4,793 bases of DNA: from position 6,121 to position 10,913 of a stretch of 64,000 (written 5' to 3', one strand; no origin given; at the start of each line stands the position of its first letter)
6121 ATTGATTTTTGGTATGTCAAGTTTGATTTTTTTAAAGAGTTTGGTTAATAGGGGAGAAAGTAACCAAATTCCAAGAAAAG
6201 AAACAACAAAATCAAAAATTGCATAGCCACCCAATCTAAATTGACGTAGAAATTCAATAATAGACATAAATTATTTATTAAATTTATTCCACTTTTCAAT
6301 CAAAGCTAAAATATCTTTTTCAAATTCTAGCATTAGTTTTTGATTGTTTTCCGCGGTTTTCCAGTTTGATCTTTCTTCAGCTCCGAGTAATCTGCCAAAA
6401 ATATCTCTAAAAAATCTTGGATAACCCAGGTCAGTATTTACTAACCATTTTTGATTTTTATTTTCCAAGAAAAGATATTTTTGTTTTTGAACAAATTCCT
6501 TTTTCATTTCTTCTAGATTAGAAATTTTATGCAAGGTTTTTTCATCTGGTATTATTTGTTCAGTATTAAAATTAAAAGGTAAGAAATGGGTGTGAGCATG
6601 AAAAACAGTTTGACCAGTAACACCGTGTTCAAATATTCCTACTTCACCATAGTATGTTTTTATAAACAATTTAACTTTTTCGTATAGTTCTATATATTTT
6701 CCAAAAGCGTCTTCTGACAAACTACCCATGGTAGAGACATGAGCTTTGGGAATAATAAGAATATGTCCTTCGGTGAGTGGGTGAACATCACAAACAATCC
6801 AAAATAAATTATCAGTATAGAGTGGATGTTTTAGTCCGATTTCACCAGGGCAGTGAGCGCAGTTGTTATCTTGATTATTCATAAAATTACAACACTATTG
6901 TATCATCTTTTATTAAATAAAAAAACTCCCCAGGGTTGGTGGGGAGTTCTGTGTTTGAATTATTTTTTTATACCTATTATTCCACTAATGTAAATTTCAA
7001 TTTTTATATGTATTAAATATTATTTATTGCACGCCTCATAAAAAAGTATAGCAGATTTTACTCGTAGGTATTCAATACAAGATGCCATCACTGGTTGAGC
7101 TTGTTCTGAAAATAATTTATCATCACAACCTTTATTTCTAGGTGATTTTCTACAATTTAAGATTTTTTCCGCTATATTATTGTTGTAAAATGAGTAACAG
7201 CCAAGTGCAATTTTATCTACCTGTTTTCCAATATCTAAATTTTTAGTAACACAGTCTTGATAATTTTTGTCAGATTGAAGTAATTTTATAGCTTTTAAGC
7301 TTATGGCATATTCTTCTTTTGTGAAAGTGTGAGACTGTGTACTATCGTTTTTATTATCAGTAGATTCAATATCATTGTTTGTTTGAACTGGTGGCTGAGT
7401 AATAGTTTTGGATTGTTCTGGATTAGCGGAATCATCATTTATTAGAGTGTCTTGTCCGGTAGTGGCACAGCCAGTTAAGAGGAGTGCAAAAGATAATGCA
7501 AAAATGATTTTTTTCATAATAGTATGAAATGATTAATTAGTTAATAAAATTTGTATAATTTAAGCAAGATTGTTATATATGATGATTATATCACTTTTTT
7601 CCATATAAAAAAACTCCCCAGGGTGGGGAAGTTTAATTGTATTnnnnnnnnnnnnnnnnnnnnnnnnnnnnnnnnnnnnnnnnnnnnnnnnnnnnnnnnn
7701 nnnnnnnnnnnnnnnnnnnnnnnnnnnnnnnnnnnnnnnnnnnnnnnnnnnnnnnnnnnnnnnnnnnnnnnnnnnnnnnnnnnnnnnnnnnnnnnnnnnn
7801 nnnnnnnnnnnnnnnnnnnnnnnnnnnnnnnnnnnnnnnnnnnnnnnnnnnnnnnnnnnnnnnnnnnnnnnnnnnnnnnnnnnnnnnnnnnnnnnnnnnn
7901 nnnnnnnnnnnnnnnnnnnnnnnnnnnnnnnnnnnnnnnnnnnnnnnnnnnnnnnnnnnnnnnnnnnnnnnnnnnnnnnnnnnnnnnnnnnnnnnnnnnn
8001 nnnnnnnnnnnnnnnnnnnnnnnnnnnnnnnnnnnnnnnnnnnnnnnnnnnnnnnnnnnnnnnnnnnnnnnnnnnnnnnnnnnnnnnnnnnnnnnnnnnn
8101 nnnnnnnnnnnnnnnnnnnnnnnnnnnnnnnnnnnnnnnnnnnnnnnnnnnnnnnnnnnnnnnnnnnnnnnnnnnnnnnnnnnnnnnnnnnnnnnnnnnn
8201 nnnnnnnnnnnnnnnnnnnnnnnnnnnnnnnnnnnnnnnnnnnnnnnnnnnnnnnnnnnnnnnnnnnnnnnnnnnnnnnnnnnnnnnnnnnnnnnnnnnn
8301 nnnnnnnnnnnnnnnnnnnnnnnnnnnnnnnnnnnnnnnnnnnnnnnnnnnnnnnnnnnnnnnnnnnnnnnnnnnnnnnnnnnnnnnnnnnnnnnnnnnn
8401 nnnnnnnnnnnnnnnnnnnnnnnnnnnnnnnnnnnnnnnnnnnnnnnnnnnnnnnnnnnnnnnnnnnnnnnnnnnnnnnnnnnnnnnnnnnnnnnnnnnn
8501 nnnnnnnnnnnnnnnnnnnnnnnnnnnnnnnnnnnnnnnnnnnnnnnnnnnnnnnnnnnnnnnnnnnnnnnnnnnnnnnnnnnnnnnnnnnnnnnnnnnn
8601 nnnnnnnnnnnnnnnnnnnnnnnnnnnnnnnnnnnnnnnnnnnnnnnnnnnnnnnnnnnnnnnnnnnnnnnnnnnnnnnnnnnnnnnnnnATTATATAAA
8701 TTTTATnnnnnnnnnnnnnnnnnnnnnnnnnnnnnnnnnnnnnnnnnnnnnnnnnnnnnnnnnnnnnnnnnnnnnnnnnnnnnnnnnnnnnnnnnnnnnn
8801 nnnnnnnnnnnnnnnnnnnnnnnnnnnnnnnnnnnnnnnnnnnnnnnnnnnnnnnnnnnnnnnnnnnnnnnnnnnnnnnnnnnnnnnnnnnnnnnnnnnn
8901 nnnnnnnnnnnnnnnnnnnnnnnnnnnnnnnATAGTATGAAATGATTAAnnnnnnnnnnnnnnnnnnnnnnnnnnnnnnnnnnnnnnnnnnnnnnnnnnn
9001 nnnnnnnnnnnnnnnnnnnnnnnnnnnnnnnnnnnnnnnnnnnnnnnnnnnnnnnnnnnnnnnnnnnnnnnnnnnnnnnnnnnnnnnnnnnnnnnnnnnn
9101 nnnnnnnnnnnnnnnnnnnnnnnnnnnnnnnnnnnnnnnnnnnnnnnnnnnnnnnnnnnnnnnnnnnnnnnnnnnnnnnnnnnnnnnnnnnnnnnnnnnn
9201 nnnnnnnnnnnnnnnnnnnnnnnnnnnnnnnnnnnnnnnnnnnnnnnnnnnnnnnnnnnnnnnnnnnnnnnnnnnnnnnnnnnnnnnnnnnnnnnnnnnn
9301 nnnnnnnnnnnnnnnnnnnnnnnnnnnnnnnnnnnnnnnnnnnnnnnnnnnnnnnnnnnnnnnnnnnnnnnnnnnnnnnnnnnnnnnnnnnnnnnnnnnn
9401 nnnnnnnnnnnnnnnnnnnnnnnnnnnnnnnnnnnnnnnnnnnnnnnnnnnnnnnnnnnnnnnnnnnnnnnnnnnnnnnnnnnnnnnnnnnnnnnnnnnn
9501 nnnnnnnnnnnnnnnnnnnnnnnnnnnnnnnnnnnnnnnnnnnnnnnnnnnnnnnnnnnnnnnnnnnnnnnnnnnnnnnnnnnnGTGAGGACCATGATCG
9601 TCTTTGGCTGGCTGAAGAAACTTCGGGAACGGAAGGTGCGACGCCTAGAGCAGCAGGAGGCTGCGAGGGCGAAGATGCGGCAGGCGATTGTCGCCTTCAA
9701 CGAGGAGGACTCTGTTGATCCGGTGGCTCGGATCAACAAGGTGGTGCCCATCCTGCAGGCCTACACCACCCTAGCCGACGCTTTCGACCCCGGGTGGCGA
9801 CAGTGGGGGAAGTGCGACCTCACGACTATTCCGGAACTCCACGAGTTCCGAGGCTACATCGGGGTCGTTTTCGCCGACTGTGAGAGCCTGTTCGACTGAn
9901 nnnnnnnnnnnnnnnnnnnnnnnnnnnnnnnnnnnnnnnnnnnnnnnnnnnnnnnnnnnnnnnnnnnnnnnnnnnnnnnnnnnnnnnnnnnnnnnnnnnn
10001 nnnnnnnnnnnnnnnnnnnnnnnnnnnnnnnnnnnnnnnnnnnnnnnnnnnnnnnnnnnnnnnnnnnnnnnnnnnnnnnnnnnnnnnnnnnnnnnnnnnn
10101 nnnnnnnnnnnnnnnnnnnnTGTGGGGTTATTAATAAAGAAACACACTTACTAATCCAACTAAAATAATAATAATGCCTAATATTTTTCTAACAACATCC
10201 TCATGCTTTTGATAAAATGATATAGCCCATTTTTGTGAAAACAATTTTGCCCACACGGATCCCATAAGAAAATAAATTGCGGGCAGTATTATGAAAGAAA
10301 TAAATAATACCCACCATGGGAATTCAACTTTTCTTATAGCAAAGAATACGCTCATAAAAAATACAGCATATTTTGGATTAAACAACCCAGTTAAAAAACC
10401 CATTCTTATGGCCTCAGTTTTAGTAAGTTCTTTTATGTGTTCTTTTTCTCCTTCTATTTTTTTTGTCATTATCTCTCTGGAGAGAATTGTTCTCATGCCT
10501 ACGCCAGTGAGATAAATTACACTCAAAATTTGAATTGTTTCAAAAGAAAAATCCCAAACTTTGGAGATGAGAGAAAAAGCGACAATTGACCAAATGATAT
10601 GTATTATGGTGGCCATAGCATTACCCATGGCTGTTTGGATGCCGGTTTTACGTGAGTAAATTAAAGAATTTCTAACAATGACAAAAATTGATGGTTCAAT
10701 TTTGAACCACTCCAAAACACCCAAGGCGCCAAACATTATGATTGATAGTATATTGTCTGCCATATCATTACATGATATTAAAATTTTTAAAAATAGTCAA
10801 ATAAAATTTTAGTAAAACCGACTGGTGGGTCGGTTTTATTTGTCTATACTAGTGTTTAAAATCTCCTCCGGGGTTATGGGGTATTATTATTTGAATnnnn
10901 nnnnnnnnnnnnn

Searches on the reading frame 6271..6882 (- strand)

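Call 82: search_protein_families(library=pfam, proteins=[window:6271-6882:-], max_evalue=0.0001)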
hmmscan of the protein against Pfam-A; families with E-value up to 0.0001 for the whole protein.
window:6271-6882:- (203 aa): 3 families
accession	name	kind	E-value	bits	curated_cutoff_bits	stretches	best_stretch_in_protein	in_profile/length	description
PF01230.28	HIT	-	6.4e-14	52.8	21.5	1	21-102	9-94/98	HIT domain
PF11969.13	DcpS_C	-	1.8e-07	32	24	1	20-107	16-106/114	Scavenger mRNA decapping enzyme C-term binding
PF04677.20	CwfJ_C_1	-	5.5e-05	23.5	21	0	27-104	36-110/122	Protein similar to CwfJ C-terminus 1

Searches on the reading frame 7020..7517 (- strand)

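Call 82: search_protein_families(library=pfam, proteins=[window:7020-7517:-], max_evalue=0.0001)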
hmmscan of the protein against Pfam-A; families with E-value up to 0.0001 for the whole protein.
window:7020-7517:- (165 aa): 1 family
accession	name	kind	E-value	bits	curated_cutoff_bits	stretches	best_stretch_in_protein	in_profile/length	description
PF08139.17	LPAM_1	-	6.3e-06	26.8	20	1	1-18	1-18/18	Prokaryotic membrane lipoprotein lipid attachment site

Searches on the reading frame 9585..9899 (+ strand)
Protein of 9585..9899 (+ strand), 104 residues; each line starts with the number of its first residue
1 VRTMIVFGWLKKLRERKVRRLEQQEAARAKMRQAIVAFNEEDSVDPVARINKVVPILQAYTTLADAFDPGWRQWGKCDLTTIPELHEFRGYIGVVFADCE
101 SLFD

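Call 17: search_protein_families(library=pfam, proteins=[window:9585-9899:+], max_evalue=1)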
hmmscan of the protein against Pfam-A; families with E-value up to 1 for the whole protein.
window:9585-9899:+ (104 aa): 0 families

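Call 74: search_protein_families(library=phrogs, proteins=[window:9594-9896:+], max_evalue=0.1)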
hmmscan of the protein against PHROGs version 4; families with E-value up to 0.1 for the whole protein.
window:9594-9896:+ (101 aa): 2 families
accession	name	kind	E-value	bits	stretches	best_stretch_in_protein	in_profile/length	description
phrog_17720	-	unknown function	0.025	15.6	1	1-40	1-40/140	-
phrog_9472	-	unknown function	0.07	13.6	1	5-84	27-107/248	-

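Call 75: search_protein_families(library=padloc, proteins=[window:9594-9896:+], max_evalue=0.1)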
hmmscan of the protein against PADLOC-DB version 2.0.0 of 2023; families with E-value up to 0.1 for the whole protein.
window:9594-9896:+ (101 aa): 0 families

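Call 76: search_protein_families(library=ncbifam, proteins=[window:9594-9896:+], max_evalue=0.1)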
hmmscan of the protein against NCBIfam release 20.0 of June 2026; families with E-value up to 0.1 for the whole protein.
window:9594-9896:+ (101 aa): 0 families

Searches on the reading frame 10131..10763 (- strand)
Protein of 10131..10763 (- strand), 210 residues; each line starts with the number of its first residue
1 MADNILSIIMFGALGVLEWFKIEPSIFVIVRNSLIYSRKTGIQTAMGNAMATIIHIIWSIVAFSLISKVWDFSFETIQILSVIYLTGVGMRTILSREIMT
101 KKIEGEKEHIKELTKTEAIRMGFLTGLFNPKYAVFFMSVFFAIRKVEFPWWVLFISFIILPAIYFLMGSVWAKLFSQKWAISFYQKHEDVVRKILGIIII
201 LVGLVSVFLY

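Call 82: search_protein_families(library=pfam, proteins=[window:10131-10763:-], max_evalue=0.0001)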
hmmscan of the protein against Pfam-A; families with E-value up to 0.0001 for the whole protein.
window:10131-10763:- (210 aa): 1 family
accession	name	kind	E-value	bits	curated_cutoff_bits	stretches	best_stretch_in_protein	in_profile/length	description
PF01810.24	LysE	-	1.2e-14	54.7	25.6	1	22-205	7-188/193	LysE type translocator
